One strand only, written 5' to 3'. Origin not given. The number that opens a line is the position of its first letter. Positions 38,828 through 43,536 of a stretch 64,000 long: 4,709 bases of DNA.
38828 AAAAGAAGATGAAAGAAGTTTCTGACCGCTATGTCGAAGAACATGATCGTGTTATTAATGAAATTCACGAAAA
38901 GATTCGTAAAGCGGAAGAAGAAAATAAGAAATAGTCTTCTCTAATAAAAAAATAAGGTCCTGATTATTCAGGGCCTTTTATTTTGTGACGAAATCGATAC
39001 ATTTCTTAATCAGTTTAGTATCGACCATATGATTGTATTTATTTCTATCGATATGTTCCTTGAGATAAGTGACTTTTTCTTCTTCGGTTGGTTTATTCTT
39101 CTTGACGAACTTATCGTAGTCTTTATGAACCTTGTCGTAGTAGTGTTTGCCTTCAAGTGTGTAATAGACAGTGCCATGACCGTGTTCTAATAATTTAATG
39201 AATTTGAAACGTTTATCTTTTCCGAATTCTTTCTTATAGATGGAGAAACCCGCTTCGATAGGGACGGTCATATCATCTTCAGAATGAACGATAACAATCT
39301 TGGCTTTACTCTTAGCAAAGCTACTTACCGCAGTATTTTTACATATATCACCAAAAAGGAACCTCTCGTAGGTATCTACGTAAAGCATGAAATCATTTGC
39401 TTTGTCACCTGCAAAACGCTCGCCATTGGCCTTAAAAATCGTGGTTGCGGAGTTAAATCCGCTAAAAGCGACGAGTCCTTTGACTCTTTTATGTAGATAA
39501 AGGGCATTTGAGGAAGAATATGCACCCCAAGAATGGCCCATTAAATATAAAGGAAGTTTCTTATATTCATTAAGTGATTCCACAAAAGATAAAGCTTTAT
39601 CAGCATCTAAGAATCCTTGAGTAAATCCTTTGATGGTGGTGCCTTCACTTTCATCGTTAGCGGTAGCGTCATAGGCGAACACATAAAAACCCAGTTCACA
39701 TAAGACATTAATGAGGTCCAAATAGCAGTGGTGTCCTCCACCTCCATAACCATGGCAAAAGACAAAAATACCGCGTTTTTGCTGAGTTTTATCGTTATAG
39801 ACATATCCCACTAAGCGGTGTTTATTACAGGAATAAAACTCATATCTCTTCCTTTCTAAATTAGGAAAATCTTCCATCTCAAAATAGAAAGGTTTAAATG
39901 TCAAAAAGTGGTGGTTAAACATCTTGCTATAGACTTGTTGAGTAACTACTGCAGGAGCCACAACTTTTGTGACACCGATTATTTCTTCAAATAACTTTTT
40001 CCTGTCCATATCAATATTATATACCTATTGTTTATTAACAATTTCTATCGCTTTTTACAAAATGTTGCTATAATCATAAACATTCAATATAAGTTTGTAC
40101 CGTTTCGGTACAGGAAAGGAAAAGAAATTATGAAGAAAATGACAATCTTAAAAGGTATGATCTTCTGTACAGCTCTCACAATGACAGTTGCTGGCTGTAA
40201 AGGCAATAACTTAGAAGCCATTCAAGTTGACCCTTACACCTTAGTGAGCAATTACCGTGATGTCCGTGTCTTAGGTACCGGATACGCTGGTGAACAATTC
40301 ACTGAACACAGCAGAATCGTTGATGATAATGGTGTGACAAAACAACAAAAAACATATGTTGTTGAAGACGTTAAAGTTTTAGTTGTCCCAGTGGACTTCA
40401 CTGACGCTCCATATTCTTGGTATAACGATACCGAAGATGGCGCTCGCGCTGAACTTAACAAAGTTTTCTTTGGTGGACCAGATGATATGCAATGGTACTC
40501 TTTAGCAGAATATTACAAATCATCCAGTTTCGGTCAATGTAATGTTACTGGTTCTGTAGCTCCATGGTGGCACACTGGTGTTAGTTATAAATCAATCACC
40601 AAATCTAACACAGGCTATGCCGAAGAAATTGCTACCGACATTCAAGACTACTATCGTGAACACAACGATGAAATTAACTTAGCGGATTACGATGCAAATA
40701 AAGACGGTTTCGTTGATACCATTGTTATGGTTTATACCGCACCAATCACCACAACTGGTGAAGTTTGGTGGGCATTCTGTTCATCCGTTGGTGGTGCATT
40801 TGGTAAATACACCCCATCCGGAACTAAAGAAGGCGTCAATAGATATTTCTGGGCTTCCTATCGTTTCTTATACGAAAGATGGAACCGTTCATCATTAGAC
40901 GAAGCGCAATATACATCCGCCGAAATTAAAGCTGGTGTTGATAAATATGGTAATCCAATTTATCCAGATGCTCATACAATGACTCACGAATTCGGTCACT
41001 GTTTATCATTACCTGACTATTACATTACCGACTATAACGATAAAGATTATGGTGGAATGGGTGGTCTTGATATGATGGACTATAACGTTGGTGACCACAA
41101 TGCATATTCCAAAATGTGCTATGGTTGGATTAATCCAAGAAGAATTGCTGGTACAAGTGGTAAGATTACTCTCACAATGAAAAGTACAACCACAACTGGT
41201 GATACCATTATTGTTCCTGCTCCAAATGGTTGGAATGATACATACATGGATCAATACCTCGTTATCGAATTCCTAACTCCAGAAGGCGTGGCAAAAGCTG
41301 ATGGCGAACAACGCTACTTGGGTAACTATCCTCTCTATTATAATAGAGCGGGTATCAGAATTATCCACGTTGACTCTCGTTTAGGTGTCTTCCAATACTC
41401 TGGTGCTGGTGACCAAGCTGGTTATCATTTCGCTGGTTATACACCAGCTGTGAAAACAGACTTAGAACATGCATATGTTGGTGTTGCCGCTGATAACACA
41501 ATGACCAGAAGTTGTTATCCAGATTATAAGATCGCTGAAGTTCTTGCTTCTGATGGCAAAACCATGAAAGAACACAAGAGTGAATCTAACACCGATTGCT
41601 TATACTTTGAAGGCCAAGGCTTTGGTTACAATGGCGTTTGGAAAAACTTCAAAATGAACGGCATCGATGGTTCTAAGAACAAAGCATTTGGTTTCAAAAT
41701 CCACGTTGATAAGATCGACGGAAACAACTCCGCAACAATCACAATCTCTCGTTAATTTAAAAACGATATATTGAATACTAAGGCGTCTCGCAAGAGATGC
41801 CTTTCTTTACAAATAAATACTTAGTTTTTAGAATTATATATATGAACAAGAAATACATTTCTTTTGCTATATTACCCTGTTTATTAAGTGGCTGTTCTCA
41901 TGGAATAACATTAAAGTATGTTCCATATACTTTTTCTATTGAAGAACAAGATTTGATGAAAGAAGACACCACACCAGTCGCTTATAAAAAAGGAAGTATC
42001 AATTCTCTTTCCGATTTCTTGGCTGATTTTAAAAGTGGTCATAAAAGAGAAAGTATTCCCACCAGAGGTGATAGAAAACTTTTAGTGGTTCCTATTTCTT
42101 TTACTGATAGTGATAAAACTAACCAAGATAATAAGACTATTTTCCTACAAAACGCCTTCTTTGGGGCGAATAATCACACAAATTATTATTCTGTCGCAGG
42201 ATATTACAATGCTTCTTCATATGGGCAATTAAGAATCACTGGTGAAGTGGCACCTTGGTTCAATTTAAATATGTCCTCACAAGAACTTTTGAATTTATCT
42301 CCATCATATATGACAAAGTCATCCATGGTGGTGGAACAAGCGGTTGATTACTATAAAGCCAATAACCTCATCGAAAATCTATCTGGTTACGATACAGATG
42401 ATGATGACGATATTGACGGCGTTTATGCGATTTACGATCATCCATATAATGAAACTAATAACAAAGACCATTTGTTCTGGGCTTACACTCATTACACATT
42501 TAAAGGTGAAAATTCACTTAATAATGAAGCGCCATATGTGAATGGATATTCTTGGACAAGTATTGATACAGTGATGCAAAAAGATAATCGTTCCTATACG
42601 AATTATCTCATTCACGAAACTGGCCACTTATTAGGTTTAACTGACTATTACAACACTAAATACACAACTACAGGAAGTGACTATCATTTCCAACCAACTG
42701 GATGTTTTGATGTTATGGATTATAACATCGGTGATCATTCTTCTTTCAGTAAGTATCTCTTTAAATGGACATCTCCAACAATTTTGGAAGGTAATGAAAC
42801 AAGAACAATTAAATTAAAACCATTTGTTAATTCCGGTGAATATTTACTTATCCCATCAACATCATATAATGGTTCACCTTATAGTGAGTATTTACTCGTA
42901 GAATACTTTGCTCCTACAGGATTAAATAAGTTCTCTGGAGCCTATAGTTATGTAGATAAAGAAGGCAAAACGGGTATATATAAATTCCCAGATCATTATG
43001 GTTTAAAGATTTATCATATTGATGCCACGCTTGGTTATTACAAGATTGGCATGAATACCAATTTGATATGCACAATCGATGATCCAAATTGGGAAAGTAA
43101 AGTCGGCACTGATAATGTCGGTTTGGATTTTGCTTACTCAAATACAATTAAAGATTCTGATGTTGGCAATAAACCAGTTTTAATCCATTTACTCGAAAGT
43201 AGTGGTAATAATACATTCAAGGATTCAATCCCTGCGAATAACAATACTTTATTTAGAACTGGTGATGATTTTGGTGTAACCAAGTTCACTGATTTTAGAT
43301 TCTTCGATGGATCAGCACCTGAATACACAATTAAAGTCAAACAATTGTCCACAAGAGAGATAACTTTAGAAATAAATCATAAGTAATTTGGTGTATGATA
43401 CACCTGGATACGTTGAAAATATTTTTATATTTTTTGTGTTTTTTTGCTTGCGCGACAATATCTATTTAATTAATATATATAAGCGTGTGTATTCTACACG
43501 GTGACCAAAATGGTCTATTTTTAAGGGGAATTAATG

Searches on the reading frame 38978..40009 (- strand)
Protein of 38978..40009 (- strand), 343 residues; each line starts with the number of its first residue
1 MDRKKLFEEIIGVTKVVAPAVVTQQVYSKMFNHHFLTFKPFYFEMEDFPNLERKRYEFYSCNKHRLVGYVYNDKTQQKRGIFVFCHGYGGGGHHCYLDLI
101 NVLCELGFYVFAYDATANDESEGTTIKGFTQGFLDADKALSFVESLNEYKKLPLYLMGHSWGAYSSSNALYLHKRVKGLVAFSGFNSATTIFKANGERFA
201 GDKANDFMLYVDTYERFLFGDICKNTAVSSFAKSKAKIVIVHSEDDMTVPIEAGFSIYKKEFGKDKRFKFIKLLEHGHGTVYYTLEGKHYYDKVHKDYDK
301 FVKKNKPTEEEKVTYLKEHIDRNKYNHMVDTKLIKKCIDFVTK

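Call 64: search_protein_families(library=pfam, proteins=[window:38978-40009:-], max_evalue=0.001)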
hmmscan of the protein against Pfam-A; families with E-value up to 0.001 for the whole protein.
window:38978-40009:- (343 aa): 4 families
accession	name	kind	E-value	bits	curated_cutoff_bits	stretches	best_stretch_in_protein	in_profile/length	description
PF12146.15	Hydrolase_4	-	1.4e-14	54.4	27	1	77-185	2-110/239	Serine aminopeptidase, S33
PF00561.26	Abhydrolase_1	-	2.1e-10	41.1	25.8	1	81-195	2-113/245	alpha/beta hydrolase fold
PF12697.13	Abhydrolase_6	-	3.1e-06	28.5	26.3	1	82-190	1-94/217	Alpha/beta hydrolase family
PF00326.27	Peptidase_S9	-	0.00038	20.4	22.6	1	148-287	60-196/213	Prolyl oligopeptidase family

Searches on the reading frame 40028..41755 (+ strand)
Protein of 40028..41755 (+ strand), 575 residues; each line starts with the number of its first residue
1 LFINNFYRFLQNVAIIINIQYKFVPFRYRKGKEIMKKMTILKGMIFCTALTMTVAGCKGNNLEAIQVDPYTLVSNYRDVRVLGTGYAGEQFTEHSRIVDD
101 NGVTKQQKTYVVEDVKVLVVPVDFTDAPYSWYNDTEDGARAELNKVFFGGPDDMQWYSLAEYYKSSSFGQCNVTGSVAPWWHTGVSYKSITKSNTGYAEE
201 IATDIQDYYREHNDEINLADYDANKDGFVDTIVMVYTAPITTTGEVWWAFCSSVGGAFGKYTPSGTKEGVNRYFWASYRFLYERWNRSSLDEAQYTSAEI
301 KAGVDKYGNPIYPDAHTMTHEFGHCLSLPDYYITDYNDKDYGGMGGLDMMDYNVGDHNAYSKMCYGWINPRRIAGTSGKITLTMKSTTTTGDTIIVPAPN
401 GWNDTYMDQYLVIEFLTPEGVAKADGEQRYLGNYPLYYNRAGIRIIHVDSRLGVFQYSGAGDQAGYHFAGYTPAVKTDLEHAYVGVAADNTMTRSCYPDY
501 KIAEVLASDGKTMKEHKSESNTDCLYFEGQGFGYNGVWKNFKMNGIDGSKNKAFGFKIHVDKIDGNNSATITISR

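Call 64: search_protein_families(library=pfam, proteins=[window:40028-41755:+], max_evalue=0.001)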
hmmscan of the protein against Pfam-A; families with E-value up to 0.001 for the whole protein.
window:40028-41755:+ (575 aa): 1 family
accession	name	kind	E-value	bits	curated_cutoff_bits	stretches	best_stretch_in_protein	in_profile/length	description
PF05547.17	Peptidase_M6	-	5.1e-06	26.4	22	0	305-340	216-251/294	Immune inhibitor A peptidase M6, catalytic domain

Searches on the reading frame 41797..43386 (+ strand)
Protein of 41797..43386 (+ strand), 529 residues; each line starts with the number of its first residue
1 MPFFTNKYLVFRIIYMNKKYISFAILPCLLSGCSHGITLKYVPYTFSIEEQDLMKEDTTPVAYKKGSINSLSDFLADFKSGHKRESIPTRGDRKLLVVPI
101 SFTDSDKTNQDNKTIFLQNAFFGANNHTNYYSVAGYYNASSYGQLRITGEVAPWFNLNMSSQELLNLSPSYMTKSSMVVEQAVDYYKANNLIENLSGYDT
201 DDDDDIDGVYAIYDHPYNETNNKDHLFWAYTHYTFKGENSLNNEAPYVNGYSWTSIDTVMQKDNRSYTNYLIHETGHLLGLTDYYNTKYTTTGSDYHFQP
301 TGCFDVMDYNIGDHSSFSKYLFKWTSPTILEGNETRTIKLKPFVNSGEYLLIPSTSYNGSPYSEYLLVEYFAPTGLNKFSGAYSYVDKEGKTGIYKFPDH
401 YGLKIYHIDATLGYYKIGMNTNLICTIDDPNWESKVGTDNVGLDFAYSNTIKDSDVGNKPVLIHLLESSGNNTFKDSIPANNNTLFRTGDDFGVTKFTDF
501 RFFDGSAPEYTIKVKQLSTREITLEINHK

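Call 64: search_protein_families(library=pfam, proteins=[window:41797-43386:+], max_evalue=0.001)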
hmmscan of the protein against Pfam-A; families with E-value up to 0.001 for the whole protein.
window:41797-43386:+ (529 aa): 1 family
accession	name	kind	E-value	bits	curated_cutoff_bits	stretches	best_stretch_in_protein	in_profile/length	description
PF05547.17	Peptidase_M6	-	1.6e-06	28.1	22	0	113-208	51-148/294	Immune inhibitor A peptidase M6, catalytic domain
